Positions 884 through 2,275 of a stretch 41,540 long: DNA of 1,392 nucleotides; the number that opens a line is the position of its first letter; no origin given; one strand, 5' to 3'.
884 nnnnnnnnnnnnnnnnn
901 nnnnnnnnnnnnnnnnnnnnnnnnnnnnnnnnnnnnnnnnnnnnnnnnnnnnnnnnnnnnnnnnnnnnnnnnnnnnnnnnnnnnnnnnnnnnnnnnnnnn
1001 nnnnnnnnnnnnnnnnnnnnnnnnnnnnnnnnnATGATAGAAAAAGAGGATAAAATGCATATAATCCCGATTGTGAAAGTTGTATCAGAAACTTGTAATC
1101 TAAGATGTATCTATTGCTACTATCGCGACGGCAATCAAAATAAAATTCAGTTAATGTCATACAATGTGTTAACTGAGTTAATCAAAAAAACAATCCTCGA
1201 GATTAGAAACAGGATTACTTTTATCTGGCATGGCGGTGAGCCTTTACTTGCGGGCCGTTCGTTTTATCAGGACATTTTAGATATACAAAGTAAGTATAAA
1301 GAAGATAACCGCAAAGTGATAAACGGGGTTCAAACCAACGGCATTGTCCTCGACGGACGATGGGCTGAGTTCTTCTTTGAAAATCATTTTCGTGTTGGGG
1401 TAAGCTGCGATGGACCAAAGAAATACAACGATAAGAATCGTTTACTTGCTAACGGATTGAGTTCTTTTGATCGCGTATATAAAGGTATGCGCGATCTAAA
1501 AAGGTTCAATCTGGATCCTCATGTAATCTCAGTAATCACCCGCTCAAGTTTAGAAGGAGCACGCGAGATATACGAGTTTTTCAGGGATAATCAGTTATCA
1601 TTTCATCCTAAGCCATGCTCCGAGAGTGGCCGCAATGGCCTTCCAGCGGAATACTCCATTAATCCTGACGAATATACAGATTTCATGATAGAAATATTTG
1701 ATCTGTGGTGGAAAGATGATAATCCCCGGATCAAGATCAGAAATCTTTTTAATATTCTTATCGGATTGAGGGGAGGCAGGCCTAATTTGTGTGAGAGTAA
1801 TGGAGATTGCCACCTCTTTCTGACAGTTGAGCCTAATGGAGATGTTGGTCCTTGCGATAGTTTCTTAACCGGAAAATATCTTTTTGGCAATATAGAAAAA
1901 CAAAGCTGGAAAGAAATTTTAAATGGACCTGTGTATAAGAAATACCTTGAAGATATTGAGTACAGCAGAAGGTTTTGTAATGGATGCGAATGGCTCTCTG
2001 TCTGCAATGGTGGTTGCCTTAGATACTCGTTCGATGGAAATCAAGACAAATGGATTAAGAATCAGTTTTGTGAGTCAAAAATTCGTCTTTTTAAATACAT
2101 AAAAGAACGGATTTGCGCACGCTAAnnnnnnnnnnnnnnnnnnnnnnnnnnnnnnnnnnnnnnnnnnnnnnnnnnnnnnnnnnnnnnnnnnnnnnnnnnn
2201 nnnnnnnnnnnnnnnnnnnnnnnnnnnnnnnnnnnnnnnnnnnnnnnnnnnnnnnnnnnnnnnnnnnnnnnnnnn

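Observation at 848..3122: Cys-free, His-rich 47-aa peptide paired with an anSME-like radical SAM/SPASM enzyme: candidate new RiPP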

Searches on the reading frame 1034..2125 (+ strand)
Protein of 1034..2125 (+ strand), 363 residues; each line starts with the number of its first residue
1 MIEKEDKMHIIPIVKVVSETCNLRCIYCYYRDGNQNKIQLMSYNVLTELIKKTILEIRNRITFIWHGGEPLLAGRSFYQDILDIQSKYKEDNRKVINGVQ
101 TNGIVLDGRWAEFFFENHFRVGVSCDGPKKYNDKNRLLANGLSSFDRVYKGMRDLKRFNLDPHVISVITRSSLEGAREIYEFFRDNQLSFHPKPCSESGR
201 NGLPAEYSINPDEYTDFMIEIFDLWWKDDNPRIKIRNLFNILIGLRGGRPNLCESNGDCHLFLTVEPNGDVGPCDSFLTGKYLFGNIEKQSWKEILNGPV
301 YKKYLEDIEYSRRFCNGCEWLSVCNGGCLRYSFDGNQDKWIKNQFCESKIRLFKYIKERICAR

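Call 5: search_protein_families(library=pfam, proteins=[window:1034-2125:+], max_evalue=0.01)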
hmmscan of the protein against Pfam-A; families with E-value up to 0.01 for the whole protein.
window:1034-2125:+ (363 aa): 3 families
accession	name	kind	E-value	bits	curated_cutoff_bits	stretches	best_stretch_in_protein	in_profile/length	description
PF04055.27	Radical_SAM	-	3e-15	57.2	29.5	1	17-169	3-152/166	Radical SAM superfamily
PF13186.11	SPASM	-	1.2e-11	45.2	21.5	1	263-319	8-67/67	Iron-sulfur cluster-binding domain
PF13353.11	Fer4_12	-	0.00072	20.3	22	1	19-112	13-104/137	4Fe-4S single cluster domain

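Call 6: search_protein_families(library=ncbifam, proteins=[window:1034-2125:+], max_evalue=0.01)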
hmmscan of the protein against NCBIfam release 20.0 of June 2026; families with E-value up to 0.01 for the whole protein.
window:1034-2125:+ (363 aa): 70 families (the best 25 are shown)
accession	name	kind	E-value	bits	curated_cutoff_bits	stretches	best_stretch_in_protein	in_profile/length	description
TIGR03942.1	sulfatase_rSAM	equivalog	1.6e-87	293.9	349.45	1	13-360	3-357/363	anaerobic sulfatase maturase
NF041298.1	rSAM_mat_DynA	equivalog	1.6e-74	251.1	450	1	18-361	8-354/356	dynobactin maturation radical SAM/SPASM protein DynA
NF010321.0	PRK13758.1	equivalog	2.7e-70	237.4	441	1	13-359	7-361/370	anaerobic sulfatase-maturase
NF010308.0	PRK13745.1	equivalog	4.5e-53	180.6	484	1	13-356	16-381/412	anaerobic sulfatase-maturation protein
NF041300.1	rSAM_mat_DarW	exception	7.1e-51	173.3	650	1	13-329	44-367/415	radical SAM/SPASM peptide maturase DarW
TIGR04261.1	rSAM_GlyRichRpt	subfamily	6.6e-46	157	310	1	20-329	6-328/363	cyclophane-forming radical SAM/SPASM peptide maturase GrrM/OscB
NF038005.1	rSAM_mat_DarE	equivalog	2e-45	155.4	650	1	13-358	76-430/432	darobactin maturation radical SAM/SPASM protein DarE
NF041707.1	rSAM_YhhB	equivalog_domain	7.2e-44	150.2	445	1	13-360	5-365/369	cyclophane-forming radical SAM/SPASM peptide maturase YhhB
TIGR04083.1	rSAM_pep_methan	hypoth_equivalog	3.7e-41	141.2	300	1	20-360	9-343/376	TIGR04083 family peptide-modifying radical SAM enzyme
NF041718.1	rSAM_phane_AMC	equivalog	2e-38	132.3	425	1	20-346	15-346/362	cyclophane-forming radical SAM peptide maturase AmcB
NF047865.1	rSAM_PapB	equivalog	8.9e-35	120.5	340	1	16-331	8-319/330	PapB family radical SAM/SPASM ranthipeptide maturase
TIGR04269.1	SAM_SPASM_FxsB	subfamily_domain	4.1e-34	118.2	370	1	13-356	5-361/363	FxsB family cyclophane-forming radical SAM/SPASM peptide maturase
TIGR04163.1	rSAM_cobopep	equivalog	2.5e-29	102.3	375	1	18-349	71-408/428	peptide-modifying radical SAM enzyme CbpB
TIGR04496.1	rSAM_XyeB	equivalog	3.3e-29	101.8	450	1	13-353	6-361/385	cyclophane-forming radical SAM/SPASM peptide maturase XyeB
TIGR03974.1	rSAM_six_Cys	equivalog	2.1e-25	89.5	425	1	9-338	95-426/451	thioether cross-link-forming SCIFF peptide maturase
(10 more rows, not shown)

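Call 7: find_homologous_proteins(query=window:1034-2125:+)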
Query window:1034-2125:+ (363 aa): 649 proteins with E <= 0.001 among 1903 candidates; the best 120 are listed.
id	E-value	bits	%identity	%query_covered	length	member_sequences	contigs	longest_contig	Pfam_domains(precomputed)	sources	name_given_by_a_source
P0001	8.1e-216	735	85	98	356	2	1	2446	PF13186.12,PF04055.28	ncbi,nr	ncbi:MAG: SPASM domain-containing protein [Candidatus Roizmanbacteria bacterium]|nr:SPASM domain-con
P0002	1.6e-129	451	56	97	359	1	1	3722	PF13186.12,PF04055.28,PF13353.12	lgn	-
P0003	1.6e-122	427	51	97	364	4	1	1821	PF04055.28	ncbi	-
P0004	1.7e-120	421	50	97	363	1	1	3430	PF13186.12,PF04055.28,PF13353.12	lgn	-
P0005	2.7e-118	414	50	97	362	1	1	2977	PF13186.12,PF04055.28,PF13353.12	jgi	-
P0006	1.8e-117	411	50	97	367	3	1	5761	PF13186.12,PF04055.28,PF13353.12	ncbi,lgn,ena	-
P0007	7.7e-116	405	49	99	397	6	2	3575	PF13186.12,PF04055.28,PF13353.12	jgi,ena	-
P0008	2.6e-109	384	46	97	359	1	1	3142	PF13186.12,PF04055.28,PF13353.12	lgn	-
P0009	1.3e-108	382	48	96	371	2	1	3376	PF13186.12,PF04055.28,PF13353.12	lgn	-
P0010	3.0e-108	381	47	98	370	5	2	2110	PF13186.12,PF04055.28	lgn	-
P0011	1.6e-106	375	47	97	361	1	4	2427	PF13186.12,PF04055.28,PF13353.12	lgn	-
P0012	6.5e-105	370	46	97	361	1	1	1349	PF13186.12,PF04055.28,PF13353.12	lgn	-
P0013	4.5e-103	363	54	78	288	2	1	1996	PF13186.12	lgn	-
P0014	8.6e-103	363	46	98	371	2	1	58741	PF13186.12,PF04055.28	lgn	-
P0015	1.4e-101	359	44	98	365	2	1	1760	PF13186.12,PF04055.28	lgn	-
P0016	3.0e-100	354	45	97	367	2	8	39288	PF13186.12,PF04055.28,PF13353.12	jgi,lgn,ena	-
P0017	1.0e-99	352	47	96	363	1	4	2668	PF13186.12,PF04055.28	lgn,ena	-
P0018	3.4e-98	347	44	97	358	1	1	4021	PF13186.12,PF04055.28,PF13353.12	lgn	-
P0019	1.1e-97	346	47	96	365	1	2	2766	PF13186.12,PF04055.28,PF13353.12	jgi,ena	-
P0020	2.4e-96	341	45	96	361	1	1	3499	PF13186.12,PF04055.28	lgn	-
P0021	4.4e-95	337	41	99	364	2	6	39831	PF13186.12,PF04055.28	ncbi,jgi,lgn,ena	-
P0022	1.3e-90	322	44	96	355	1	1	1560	PF13186.12,PF04055.28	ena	-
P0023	8.0e-88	313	42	98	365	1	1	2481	PF13186.12,PF04055.28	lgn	-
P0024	3.4e-87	311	40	97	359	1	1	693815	PF13186.12,PF04055.28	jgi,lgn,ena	-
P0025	3.4e-79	285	40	96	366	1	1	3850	PF13186.12,PF04055.28,PF13353.12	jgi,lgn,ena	-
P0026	6.7e-79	284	38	98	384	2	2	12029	PF13186.12,PF04055.28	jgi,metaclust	metaclust:\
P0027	3.3e-78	282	38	97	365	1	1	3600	PF13186.12,PF04055.28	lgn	-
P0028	6.3e-78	281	39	97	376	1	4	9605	PF13186.12,PF04055.28,PF13353.12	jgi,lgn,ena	-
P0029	1.1e-75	273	39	96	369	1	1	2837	PF13186.12,PF04055.28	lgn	-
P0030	3.9e-74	268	40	96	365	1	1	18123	PF13186.12,PF04055.28,PF13353.12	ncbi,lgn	-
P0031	7.0e-74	267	39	96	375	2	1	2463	PF13186.12,PF04055.28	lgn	-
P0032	7.2e-74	267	36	99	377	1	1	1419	PF13186.12,PF04055.28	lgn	-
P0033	9.3e-73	264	37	95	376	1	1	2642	PF13186.12,PF04055.28,PF13353.12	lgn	-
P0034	4.5e-72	261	39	96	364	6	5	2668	PF13186.12,PF04055.28,PF13353.12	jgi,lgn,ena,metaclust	metaclust:\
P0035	5.0e-72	261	38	96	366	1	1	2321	PF13186.12,PF04055.28,PF13353.12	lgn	-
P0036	1.8e-71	259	38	96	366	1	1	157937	PF13186.12,PF04055.28,PF13353.12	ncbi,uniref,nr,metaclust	ncbi:MAG: hypothetical protein A2Y98_01200 [Candidatus Portnoybacteria bacterium RBG_19FT_COMBO_36_7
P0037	3.4e-71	259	38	97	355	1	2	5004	PF13186.12,PF04055.28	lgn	-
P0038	3.5e-71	259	39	95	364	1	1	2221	PF13186.12,PF04055.28,PF13353.12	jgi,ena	-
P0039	1.3e-70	257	36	96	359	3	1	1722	PF13186.12,PF04055.28,PF13353.12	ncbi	-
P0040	1.9e-68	249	37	98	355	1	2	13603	PF13186.12,PF04055.28,PF13353.12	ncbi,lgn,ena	-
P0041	7.3e-67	244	36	97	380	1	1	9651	PF13186.12,PF04055.28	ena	-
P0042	8.6e-67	244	37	89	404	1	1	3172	PF13186.12,PF04055.28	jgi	jgi:uncharacterized protein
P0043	8.8e-67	244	36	96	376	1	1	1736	PF13186.12,PF04055.28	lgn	-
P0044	9.9e-67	244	36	96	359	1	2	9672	PF13186.12,PF04055.28,PF13353.12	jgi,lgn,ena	-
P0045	1.0e-66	244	35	98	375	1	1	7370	PF13186.12,PF04055.28,PF13353.12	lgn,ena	-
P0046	1.1e-66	244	34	96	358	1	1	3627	PF13186.12,PF04055.28,PF13353.12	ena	-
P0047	2.1e-66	243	37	95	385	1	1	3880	PF13186.12,PF04055.28,PF13353.12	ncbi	-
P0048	2.3e-66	243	36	98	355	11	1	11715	PF13186.12,PF04055.28,PF13353.12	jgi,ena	-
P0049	2.5e-66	243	37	95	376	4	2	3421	PF13186.12,PF04055.28,PF13353.12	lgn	-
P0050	6.8e-66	241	36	97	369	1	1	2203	PF13186.12,PF04055.28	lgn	-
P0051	9.6e-66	241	36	97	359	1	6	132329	PF13186.12,PF04055.28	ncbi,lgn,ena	-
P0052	1.0e-65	240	36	96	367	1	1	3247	PF13186.12,PF04055.28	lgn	-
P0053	1.3e-65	240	36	99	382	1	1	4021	PF04055.28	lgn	-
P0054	1.4e-65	240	37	97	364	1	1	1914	PF13186.12,PF04055.28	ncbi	-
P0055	3.7e-65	239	32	99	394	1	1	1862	PF13186.12,PF04055.28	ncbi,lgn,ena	-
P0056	7.8e-65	238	38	97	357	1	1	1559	PF13186.12,PF04055.28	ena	-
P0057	1.1e-64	237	36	96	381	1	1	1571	PF13186.12,PF04055.28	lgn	-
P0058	1.4e-64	237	38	98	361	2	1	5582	PF13186.12,PF04055.28,PF13353.12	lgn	-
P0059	5.1e-64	235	39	87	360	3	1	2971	PF13186.12,PF04055.28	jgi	jgi:uncharacterized protein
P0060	8.0e-64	234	34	97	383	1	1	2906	PF13186.12,PF04055.28,PF13353.12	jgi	jgi:uncharacterized protein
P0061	8.4e-64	234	35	97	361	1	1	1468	PF13186.12,PF04055.28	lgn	-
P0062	9.9e-64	234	36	96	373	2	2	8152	PF13186.12,PF04055.28,PF13353.12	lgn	-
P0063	2.7e-63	233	35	97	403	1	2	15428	PF13186.12,PF04055.28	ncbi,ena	-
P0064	1.0e-62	231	36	97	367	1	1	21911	PF13186.12,PF04055.28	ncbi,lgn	-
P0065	1.4e-62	230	34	97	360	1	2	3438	PF13186.12,PF04055.28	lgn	-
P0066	1.5e-62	230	34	97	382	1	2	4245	PF13186.12,PF04055.28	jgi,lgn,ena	-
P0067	5.2e-62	228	35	96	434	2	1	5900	PF13186.12,PF04055.28,PF13353.12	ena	-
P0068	7.2e-62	228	36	96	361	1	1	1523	PF13186.12,PF04055.28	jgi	jgi:uncharacterized protein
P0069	1.8e-61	227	35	95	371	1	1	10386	PF13186.12,PF04055.28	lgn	-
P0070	2.2e-61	226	34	97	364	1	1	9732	PF13186.12,PF04055.28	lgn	-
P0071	2.7e-61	226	35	97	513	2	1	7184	PF04055.28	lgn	-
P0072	2.7e-61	226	35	97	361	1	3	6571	PF13186.12,PF04055.28,PF13353.12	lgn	-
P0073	5.6e-61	225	35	87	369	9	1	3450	PF13186.12,PF04055.28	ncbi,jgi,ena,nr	ncbi:MAG: anaerobic sulfatase maturase [Spirochaetes bacterium]|nr:MAG: anaerobic sulfatase maturase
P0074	2.3e-60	223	33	98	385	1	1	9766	PF13186.12,PF04055.28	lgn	-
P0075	3.0e-60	222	35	90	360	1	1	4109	PF13186.12,PF04055.28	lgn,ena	-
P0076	4.4e-60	222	36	97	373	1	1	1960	PF13186.12,PF04055.28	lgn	-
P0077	5.8e-60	222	33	96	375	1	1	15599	PF13186.12,PF04055.28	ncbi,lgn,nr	ncbi:radical SAM protein [bacterium]|nr:radical SAM protein [bacterium]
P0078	1.8e-59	220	32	96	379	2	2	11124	PF13186.12,PF04055.28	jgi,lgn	-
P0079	1.9e-59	220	36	88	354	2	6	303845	PF13186.12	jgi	jgi:uncharacterized protein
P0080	2.5e-59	219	35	94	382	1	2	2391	PF13186.12,PF04055.28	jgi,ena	-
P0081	5.9e-59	218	34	96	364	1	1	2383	PF04055.28,PF13353.12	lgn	-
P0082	7.1e-59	218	36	96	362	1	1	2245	PF13186.12,PF04055.28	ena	-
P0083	3.7e-58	216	35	90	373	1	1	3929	PF04055.28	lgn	-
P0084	5.4e-58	215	34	98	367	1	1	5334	PF13186.12,PF04055.28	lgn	-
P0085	9.7e-58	214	36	88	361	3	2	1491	PF13186.12,PF04055.28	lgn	-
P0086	1.0e-57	214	33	98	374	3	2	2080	PF13186.12,PF04055.28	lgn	-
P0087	2.6e-57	213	34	93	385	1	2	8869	PF13186.12,PF04055.28,PF13353.12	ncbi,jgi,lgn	-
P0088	7.9e-57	211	35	97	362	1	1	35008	PF13186.12,PF04055.28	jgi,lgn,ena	-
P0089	9.3e-57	211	33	92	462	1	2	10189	PF13186.12,PF04055.28,PF13353.12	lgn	-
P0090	1.5e-56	210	31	96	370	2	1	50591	PF13186.12,PF04055.28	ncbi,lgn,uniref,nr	ncbi:anaerobic sulfatase maturase [Vallitalea sp.]|uniref:anaerobic sulfatase maturase n=1 Tax=Valli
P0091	1.8e-56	210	35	97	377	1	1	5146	PF04055.28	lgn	-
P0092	2.6e-56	210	34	93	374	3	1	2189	PF13186.12,PF04055.28,PF13353.12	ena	-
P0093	2.7e-56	210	33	96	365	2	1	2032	PF13186.12,PF04055.28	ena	-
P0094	3.6e-56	209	34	96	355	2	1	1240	PF13186.12,PF04055.28,PF13353.12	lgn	-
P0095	3.6e-56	209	34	98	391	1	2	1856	PF13186.12,PF04055.28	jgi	-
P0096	3.7e-56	209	33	96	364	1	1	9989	PF04055.28,PF13353.12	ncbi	ncbi:MAG: radical SAM protein [bacterium]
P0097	5.2e-56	209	35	96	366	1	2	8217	PF13186.12,PF04055.28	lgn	-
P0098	6.8e-56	208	35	88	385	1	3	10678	PF13186.12,PF04055.28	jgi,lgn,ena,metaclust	metaclust:\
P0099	2.2e-55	207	33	96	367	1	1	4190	PF13186.12,PF04055.28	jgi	jgi:uncharacterized protein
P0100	3.3e-55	206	32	96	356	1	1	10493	PF13186.12,PF04055.28,PF13353.12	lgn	-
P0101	7.2e-55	205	33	97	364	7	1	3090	PF04055.28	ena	-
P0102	1.0e-54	204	31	97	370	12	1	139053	PF13186.12,PF04055.28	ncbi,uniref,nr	ncbi:anaerobic sulfatase maturase [Vallitalea maricola]|uniref:SPASM domain-containing protein n=1 T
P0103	1.7e-54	204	35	95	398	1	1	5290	PF13186.12,PF04055.28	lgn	-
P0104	2.3e-54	203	34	95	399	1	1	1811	PF13186.12,PF04055.28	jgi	-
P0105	2.6e-54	203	37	96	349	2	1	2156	PF13186.12,PF04055.28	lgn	-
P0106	2.9e-54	203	33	98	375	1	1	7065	PF13186.12,PF04055.28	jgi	jgi:serine-type anaerobic sulfatase-maturating enzyme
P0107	4.2e-54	202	34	97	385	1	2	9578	PF13186.12,PF04055.28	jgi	jgi:uncharacterized protein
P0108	5.6e-54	202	36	88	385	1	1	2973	PF13186.12,PF04055.28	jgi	jgi:uncharacterized protein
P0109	2.2e-53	200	34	97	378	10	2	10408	PF04055.28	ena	-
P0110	2.2e-52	197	32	96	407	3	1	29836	PF13186.12,PF04055.28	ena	-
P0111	2.3e-52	197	33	98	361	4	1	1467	PF13186.12,PF04055.28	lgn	-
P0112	2.5e-52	196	31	98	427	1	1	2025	PF13186.12,PF04055.28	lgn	-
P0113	3.7e-52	196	33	99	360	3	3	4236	PF13186.12,PF04055.28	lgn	-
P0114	4.5e-52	196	32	98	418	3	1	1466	PF13186.12,PF04055.28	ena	-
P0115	5.0e-52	195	34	87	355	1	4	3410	PF13186.12,PF04055.28,PF13353.12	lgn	-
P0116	1.4e-51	194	32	96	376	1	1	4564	PF04055.28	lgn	-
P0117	1.4e-51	194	32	96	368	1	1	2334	PF13186.12,PF04055.28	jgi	jgi:uncharacterized protein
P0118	1.5e-51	194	35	88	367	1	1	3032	PF04055.28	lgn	-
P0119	1.6e-51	194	36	86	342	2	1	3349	PF13186.12,PF04055.28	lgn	-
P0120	2.0e-51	193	33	98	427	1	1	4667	PF13186.12,PF04055.28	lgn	-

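Call 10: find_encoding_contigs(protein=P0001, flank=5000)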
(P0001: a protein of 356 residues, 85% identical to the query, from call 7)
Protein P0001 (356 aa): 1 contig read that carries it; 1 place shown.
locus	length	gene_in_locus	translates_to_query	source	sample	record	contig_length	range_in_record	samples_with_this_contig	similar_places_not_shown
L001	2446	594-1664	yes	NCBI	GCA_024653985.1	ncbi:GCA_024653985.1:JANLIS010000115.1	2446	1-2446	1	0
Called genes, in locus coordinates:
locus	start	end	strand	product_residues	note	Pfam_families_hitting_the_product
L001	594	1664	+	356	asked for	PF04055:Radical_SAM, PF13186:SPASM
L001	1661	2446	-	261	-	?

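Call 11: find_encoding_contigs(protein=P0002, flank=5000)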
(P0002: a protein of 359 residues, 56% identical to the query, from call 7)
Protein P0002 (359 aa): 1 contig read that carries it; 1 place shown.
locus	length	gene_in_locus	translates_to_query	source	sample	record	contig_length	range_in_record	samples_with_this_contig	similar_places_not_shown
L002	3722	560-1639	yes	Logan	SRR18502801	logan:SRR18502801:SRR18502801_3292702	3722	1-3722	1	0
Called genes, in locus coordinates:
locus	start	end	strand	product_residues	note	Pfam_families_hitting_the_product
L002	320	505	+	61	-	-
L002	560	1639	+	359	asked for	PF04055:Radical_SAM, PF13353:Fer4_12, PF13186:SPASM (weak)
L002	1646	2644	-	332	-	-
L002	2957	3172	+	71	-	-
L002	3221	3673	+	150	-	-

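Call 15: find_related_loci(query=A1, collection=genome_contigs, flank=4000)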
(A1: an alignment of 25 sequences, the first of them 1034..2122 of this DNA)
Query A1 (363 aa) in genome_contigs; peptide patterns used: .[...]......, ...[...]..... (x = any residue, [..] = any of these).
600 stretches matched a pattern (row limit reached: there are more); 523 encode a relative of the query (tblastn E <= 1e-3); the best 80 are kept; 80 distinct loci.
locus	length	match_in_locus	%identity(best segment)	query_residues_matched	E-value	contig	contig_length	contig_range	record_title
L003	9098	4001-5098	36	3-360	9e-73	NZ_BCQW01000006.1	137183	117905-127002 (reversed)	Amphibacillus sediminis NBRC 103570, whole genome shotgun sequence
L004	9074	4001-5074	35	9-360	5e-71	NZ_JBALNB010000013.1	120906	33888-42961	Neobacillus vireti strain JJ479 JJ-479_contig_13, whole genome shotgun sequence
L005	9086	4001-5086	33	6-362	2e-68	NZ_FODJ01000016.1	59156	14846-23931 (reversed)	Amphibacillus marinus strain CGMCC 1.10434, whole genome shotgun sequence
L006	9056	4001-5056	35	13-360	7e-60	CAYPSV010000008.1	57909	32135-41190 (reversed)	MAG TPA_asm: uncultured Candidatus Bathyarchaeia archaeon isolate binchicken_co150_422 genome assembly, contig: NODE_103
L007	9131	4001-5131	32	1-360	3e-58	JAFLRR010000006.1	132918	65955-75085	MAG: Alistipes sp. isolate HAN006 Seq6, whole genome shotgun sequence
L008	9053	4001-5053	31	15-360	6e-58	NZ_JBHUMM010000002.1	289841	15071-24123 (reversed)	Marinicrinis sediminis strain KCTC 33676 velvet_auto_127_2, whole genome shotgun sequence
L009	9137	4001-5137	32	10-362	1e-57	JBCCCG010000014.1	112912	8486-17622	MAG: Planctomycetota bacterium isolate P01_A01_bin.54 k141_255679_length_112912_cov_22.1655, whole genome shotgun sequen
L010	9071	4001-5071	31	9-360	1e-54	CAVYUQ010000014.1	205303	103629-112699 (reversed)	MAG: uncultured Thermoleophilaceae bacterium isolate MFD09206.bin.3.348 genome assembly, contig: contig_3158, whole geno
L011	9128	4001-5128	32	7-356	6e-55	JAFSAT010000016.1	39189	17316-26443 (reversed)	MAG: Bacteroidaceae bacterium isolate RGIG2972 Goat_Rectum-1__c272414, whole genome shotgun sequence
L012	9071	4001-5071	33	13-357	1e-54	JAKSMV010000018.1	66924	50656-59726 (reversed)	MAG: Bacteroidales bacterium isolate Horse_feces134 MAG134_18, whole genome shotgun sequence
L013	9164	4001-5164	31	13-362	3e-54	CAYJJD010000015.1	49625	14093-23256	MAG TPA_asm: uncultured Akkermansia sp. isolate ERP123703_co1_286 genome assembly, contig: NODE_646_length_49625_cov_413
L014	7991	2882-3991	30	13-357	3e-54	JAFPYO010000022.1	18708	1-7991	MAG: Prevotella sp. isolate RGIG1592 Goat_Abomasum.Co__c1020697, whole genome shotgun sequence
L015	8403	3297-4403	30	13-357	3e-54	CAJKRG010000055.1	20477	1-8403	MAG TPA_asm: uncultured Porphyromonadaceae bacterium isolate ERR1190883-bin.4 genome assembly, contig: NODE_2930_length_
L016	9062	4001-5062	32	14-357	7e-54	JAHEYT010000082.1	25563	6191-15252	MAG: Bacteroidetes bacterium isolate nzgw134 NODE_1038_length_25564_cov_5.008214, whole genome shotgun sequence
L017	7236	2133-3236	33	13-355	2e-53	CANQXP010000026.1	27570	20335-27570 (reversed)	MAG: uncultured Rikenella sp. isolate Lapin-016__bin32 genome assembly, contig: Lapin-016__NODE_1444_length_27570_cov_4.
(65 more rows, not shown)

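Call 16: find_encoding_contigs(protein=P0014, flank=6000, max_places=2)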
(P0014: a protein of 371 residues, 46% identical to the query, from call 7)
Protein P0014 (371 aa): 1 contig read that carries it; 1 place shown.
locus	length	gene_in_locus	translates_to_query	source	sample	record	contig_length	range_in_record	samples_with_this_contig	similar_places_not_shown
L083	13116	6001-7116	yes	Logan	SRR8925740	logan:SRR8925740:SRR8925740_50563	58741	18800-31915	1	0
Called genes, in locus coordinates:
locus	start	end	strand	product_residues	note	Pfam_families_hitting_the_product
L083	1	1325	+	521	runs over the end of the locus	PF00005:ABC_tran, PF00006:ATP-synt_ab (faint), PF02463:SMC_N (faint), PF03193:RsgA_GTPase (faint), PF13555:AAA_29 (faint), PF25199:nSTAND_NTPase5 (faint), PF02492:cobW (faint), PF00005:ABC_tran, +4 more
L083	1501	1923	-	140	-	-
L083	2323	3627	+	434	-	PF04055:Radical_SAM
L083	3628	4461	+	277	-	-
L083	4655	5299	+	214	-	PF01966:HD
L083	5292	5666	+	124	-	PF00106:adh_short, PF08659:KR, PF13561:adh_short_C2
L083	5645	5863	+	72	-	-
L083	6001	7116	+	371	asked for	PF04055:Radical_SAM, PF13186:SPASM (weak)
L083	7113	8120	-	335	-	-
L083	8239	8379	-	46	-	-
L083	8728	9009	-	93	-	-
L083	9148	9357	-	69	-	-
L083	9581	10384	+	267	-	PF01978:TrmB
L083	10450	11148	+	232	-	PF01209:Ubie_methyltran (weak), PF02353:CMAS (weak), PF13489:Methyltransf_23, PF05175:MTS (weak), PF13847:Methyltransf_31, PF08241:Methyltransf_11, PF08242:Methyltransf_12, PF13649:Methyltransf_25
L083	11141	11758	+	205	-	PF21926:FeeM, PF13444:Acetyltransf_5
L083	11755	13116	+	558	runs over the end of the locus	PF16927:HisKA_7TM, PF00512:HisKA, PF02518:HATPase_c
